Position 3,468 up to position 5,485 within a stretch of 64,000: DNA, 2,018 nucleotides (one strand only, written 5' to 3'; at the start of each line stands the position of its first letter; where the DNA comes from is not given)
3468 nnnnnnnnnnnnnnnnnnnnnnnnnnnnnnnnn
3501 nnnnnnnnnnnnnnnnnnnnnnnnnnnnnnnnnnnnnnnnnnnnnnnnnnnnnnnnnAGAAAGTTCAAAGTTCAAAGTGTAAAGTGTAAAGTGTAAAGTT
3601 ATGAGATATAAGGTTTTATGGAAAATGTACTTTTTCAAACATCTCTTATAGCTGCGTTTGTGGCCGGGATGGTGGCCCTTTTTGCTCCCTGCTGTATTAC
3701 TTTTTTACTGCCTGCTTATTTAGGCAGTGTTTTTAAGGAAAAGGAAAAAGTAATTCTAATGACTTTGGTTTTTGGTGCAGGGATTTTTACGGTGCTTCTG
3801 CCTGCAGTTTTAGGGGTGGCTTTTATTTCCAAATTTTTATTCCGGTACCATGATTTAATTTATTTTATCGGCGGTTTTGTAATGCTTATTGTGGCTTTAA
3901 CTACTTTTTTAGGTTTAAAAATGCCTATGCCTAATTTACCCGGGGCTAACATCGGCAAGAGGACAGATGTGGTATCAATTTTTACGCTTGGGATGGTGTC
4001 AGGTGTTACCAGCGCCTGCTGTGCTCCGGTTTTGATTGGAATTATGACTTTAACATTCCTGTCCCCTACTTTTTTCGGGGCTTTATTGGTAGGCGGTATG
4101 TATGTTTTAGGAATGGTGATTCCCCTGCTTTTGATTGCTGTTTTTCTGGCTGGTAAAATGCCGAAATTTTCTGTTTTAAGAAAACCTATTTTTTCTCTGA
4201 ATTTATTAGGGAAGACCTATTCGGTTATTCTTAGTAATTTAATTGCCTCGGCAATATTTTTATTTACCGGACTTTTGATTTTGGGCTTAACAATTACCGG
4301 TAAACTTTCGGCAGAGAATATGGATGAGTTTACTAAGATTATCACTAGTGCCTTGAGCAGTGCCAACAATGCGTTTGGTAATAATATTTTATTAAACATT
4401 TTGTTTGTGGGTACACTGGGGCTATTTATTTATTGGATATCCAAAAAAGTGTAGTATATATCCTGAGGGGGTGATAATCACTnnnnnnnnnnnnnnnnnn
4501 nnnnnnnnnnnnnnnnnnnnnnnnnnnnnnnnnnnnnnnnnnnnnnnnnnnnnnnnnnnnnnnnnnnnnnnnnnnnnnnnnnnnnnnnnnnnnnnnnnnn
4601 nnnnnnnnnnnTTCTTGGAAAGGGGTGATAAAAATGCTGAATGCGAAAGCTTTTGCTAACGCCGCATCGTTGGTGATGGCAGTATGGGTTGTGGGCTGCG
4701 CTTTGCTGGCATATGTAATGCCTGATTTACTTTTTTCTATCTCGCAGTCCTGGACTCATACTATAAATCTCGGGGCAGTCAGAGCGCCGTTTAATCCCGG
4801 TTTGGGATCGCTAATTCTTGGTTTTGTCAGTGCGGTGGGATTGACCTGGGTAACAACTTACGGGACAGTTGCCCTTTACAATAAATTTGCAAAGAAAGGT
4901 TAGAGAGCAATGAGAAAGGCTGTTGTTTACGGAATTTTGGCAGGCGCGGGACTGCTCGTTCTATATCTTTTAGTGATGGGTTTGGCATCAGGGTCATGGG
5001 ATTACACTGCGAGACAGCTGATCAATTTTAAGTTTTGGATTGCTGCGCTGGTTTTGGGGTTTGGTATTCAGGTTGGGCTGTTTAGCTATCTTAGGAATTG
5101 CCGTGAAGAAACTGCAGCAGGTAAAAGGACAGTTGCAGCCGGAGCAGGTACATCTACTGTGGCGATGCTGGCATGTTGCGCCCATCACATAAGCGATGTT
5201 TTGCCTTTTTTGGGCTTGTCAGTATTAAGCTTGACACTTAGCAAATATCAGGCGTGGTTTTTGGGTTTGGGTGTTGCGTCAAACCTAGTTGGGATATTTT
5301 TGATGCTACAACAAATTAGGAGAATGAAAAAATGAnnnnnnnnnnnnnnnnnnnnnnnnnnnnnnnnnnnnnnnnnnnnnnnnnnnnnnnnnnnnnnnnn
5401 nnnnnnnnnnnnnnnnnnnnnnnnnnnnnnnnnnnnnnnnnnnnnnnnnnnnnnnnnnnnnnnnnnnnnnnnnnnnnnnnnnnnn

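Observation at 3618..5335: CcdA/DsbD-like transmembrane protein with CC doublets replacing the canonical single TM cysteines; neighbouring membrane protein with ACCAHH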

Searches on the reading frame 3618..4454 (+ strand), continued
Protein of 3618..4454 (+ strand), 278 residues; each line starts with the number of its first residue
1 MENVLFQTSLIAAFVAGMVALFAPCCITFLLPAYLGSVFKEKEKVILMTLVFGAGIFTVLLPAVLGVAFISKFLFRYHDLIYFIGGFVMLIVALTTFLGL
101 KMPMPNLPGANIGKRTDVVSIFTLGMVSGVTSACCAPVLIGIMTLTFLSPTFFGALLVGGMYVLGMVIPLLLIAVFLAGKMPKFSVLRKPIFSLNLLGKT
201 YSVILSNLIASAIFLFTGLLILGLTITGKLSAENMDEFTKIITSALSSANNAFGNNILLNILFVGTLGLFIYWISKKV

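Call 65: search_solved_structures(query=A4, max_evalue=1, show_alignments=1)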
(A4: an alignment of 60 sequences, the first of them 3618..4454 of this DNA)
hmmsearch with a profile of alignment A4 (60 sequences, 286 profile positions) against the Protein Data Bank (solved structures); distinct sequences matched with E-value up to 1: 12.
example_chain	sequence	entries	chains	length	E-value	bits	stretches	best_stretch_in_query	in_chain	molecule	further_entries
5vkv_A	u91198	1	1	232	1.2e-16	64.4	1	7-181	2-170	Cytochrome c-type biogenesis protein CcdA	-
5hz6_A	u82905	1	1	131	0.73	12.6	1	158-245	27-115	Fatty acid-binding protein, adipocyte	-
1tou_A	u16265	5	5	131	0.73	12.6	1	158-245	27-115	Fatty acid-binding protein, adipocyte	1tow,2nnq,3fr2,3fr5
3fr4_A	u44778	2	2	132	0.75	12.6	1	158-245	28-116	Fatty acid-binding protein, adipocyte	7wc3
5edc_A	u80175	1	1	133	0.76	12.6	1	158-245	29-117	Fatty acid-binding protein, adipocyte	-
5edb_A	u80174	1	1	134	0.78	12.6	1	158-245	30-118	Fatty acid-binding protein, adipocyte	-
9miw_A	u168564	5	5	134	0.78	12.6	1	158-245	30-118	Fatty acid-binding protein, adipocyte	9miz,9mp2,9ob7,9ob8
7fvu_A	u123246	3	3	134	0.78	12.5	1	158-245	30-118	Fatty acid-binding protein, adipocyte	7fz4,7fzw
7fvv_A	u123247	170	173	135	0.79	12.5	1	158-245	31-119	Fatty acid-binding protein, adipocyte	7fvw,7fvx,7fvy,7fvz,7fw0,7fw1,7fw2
2hnx_A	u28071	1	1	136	0.81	12.5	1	158-245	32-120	Fatty acid-binding protein, adipocyte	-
3p6c_A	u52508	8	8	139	0.83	12.5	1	158-245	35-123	Fatty acid-binding protein, adipocyte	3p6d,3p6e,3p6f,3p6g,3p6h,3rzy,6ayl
3js1_A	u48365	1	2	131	0.93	12.3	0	158-241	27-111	Adipocyte fatty acid-binding protein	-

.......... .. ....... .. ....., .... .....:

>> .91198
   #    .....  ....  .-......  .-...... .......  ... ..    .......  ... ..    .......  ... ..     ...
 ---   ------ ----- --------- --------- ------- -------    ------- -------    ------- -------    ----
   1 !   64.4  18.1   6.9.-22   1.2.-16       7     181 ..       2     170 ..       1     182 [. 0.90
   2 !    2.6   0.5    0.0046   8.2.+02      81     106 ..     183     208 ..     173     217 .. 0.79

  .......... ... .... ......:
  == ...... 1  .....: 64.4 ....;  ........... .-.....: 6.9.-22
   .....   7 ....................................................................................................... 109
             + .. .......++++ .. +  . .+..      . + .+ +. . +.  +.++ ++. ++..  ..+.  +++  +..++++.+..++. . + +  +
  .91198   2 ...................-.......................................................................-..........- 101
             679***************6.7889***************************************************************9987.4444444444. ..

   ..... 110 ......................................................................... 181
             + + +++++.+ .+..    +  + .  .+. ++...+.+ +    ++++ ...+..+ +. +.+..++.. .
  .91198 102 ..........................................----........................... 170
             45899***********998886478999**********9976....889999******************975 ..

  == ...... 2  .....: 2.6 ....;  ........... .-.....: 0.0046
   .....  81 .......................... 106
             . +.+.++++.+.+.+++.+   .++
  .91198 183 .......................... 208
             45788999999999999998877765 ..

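Call 69: find_encoding_contigs(protein=P0262, flank=5000, max_places=2)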
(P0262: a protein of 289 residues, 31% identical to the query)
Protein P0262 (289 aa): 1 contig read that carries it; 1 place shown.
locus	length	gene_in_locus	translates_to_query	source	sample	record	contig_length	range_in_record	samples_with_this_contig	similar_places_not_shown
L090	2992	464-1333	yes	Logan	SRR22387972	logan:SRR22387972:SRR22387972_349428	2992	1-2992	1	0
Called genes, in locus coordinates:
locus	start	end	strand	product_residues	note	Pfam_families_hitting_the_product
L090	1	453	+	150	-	?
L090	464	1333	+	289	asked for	PF02683:DsbD_TM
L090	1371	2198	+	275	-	PF13098:Thioredoxin_2 (weak), PF13462:Thioredoxin_4, PF01323:DSBA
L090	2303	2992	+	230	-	?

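Call 70: find_encoding_contigs(protein=P0219, flank=5000, max_places=2)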
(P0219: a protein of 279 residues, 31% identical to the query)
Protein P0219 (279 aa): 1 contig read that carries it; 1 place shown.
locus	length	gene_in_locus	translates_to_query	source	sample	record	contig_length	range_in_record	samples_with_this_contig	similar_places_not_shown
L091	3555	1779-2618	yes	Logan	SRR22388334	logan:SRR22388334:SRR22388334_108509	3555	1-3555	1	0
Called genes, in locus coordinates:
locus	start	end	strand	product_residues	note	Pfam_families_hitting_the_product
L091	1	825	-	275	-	?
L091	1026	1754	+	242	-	PF13098:Thioredoxin_2 (faint), PF13462:Thioredoxin_4, PF01323:DSBA (weak)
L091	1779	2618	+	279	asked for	PF02683:DsbD_TM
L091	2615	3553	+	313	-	?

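Call 71: find_encoding_contigs(protein=P0253, flank=5000, max_places=2)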
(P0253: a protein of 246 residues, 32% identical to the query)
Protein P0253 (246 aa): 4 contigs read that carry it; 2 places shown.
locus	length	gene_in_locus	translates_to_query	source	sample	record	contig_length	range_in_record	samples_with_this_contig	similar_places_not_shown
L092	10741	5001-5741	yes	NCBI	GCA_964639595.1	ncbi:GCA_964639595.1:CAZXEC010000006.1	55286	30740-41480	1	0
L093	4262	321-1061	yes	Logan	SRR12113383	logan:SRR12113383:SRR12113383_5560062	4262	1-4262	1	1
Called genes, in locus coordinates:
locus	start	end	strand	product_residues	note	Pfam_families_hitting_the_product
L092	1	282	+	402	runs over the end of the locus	PF27096:UvrC_M, PF02151:UVR, PF08459:UvrC_RNaseH_dom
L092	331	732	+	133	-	PF04020:Phage_holin_4_2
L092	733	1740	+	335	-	PF01933:CofD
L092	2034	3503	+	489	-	PF00496:SBP_bac_5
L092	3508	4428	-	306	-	-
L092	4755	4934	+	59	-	-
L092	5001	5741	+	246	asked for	PF02683:DsbD_TM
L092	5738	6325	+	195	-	PF00578:AhpC-TSA, PF08534:Redoxin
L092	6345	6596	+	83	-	PF00462:Glutaredoxin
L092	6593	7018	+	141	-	PF02502:LacAB_rpiB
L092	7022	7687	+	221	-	PF00834:Ribul_P_3_epim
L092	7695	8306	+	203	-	PF18306:LDcluster4, PF03641:Lysine_decarbox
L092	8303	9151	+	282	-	PF00456:Transketolase_N, PF13292:DXP_synthase_N (weak), PF00676:E1_dh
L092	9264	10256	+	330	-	PF02779:Transket_pyr, PF02780:Transketolase_C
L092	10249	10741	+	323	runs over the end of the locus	PF00294:PfkB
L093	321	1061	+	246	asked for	PF02683:DsbD_TM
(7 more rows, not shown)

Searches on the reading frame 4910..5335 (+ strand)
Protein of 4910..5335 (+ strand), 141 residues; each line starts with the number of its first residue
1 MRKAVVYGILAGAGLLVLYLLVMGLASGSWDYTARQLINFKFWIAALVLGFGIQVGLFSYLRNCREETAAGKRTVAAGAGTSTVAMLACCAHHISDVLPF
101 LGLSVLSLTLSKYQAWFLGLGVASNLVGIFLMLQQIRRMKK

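Call 3: search_protein_families(library=pfam, proteins=[window:4910-5335:+], max_evalue=0.01)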
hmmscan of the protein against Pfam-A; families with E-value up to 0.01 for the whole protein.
window:4910-5335:+ (141 aa): 0 families

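Call 4: search_protein_families(library=ncbifam, proteins=[window:4910-5335:+], max_evalue=0.01)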
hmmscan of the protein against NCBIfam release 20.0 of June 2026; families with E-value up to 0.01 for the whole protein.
window:4910-5335:+ (141 aa): 0 families

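Call 5: search_protein_families(library=pfam, proteins=[window:4910-5335:+], max_evalue=10)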
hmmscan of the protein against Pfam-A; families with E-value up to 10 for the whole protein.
window:4910-5335:+ (141 aa): 3 families
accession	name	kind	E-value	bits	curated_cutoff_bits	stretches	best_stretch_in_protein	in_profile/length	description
PF01040.23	UbiA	-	0.012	15.3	34.2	1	9-139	122-235/250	UbiA prenyltransferase family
PF19455.4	DUF5993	-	0.14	12.7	27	1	72-99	20-47/50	Family of unknown function (DUF5993)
PF15109.11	TMEM125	-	2.5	8.9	27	1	88-136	21-69/111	TMEM125 protein family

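Call 52: find_homologous_proteins(query=window:4910-5335:+, max_evalue=0.001)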
Query window:4910-5335:+ (141 aa): 163 proteins with E <= 0.001 among 4545 candidates; the best 120 are listed.
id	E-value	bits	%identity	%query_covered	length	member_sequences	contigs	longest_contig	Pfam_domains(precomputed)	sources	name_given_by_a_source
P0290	8.9e-83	293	99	100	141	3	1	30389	-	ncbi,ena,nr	ncbi:MAG: hypothetical protein UT04_C0044G0020 [Candidatus Daviesbacteria bacterium GW2011_GWF2_38_7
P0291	7.9e-78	277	98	100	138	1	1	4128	-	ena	-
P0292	9.2e-58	212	67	100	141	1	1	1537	-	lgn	-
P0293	1.8e-57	211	67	100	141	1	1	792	-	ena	-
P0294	4.9e-56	207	67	100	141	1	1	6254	-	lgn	-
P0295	1.6e-55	205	65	100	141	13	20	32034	-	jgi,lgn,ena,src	-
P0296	1.7e-55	205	67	100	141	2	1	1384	-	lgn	-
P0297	2.5e-55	205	66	100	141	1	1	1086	-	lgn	-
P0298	9.4e-55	203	65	100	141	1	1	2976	-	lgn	-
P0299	1.4e-54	202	66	100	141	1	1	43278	-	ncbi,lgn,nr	ncbi:MAG: hypothetical protein Q8P87_00500 [bacterium]|nr:hypothetical protein [bacterium]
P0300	3.6e-54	201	64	100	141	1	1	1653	-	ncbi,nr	ncbi:MAG: hypothetical protein Q8Q86_01745 [Candidatus Daviesbacteria bacterium]|nr:hypothetical pro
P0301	6.4e-54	200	67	98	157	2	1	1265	-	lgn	-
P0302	3.9e-53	197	63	100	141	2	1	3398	-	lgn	-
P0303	7.8e-52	193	62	98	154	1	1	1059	-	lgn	-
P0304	8.6e-52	193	62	100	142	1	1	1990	-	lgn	-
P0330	2.5e-29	120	49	99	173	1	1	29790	-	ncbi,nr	ncbi:MAG: hypothetical protein IVW55_05160 [Chloroflexi bacterium]|nr:hypothetical protein [Chlorofl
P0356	5.9e-23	100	43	98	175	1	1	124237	-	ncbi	-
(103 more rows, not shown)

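Call 77: find_encoding_contigs(protein=P0330, flank=5000, max_places=1)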
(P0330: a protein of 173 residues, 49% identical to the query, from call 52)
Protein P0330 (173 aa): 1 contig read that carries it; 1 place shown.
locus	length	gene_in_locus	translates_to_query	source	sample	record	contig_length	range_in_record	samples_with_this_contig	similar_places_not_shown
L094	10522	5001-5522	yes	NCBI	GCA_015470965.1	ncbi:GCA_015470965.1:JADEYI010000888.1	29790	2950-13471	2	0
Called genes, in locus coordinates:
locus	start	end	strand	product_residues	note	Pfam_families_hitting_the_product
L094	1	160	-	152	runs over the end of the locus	PF03625:DUF302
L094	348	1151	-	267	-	PF13628:DUF4142 (weak), PF03713:DUF305, PF13628:DUF4142 (weak)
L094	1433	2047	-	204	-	PF05974:DUF892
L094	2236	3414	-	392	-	PF00672:HAMP, PF00512:HisKA, PF02518:HATPase_c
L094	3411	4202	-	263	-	PF00072:Response_reg, PF00486:Trans_reg_C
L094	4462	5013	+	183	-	-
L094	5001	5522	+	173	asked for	-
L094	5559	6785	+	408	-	PF07731:Cu-oxidase_2 (weak), PF07732:Cu-oxidase_3, PF00394:Cu-oxidase, PF07731:Cu-oxidase_2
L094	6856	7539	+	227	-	-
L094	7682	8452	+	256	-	PF00106:adh_short, PF08659:KR, PF13561:adh_short_C2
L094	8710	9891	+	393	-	PF00033:Cytochrome_B, PF13631:Cytochrom_B_N_2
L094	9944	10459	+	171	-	-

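Call 78: find_encoding_contigs(protein=P0356, flank=5000, max_places=1)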
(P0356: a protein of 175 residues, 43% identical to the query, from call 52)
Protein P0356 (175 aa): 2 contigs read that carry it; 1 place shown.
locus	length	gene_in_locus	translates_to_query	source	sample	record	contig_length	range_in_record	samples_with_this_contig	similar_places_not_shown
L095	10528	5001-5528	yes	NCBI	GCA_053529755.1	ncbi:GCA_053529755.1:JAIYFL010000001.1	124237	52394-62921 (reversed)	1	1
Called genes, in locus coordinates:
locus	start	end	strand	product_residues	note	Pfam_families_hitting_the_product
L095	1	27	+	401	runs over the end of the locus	PF13570:Beta-prop_ACSF4, PF01011:PQQ (faint), PF13360:PQQ_2, PF25292:Beta-prop_CGLA (faint), PF07774:EMC1_C (faint), PF13360:PQQ_2, PF13570:Beta-prop_ACSF4, PF13360:PQQ_2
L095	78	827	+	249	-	PF00106:adh_short, PF08659:KR, PF13561:adh_short_C2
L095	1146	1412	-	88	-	-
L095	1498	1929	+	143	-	PF03551:PadR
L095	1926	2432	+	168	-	PF01978:TrmB, PF24034:DUF7343, PF12802:MarR_2 (weak), PF01047:MarR (weak)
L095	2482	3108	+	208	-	-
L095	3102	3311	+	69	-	-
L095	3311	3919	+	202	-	PF08534:Redoxin, PF00578:AhpC-TSA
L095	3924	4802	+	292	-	PF02683:DsbD_TM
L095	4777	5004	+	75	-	-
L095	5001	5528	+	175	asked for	-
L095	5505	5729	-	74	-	PF11666:DUF2933 (weak)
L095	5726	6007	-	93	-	PF18926:DUF5676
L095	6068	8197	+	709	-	PF04945:YHS, PF00122:E1-E2_ATPase, PF00702:Hydrolase, PF12710:HAD (faint)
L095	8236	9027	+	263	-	PF00404:Dockerin_1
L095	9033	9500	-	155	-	PF00565:SNase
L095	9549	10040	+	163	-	-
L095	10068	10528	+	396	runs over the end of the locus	PF22807:TrAA12, PF23500:DUF7133, PF07995:GSDH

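Call 84: search_solved_structures(query=A5, max_evalue=10)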
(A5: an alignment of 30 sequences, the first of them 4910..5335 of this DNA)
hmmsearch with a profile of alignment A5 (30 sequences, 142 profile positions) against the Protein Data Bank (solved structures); distinct sequences matched with E-value up to 10: 2.
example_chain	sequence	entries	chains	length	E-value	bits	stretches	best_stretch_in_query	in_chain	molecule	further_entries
9sxc_A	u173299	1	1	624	0.2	14.8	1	29-75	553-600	Dot/Icm secretion system substrate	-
9xch_A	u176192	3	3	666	0.22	14.7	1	29-75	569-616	Ceg14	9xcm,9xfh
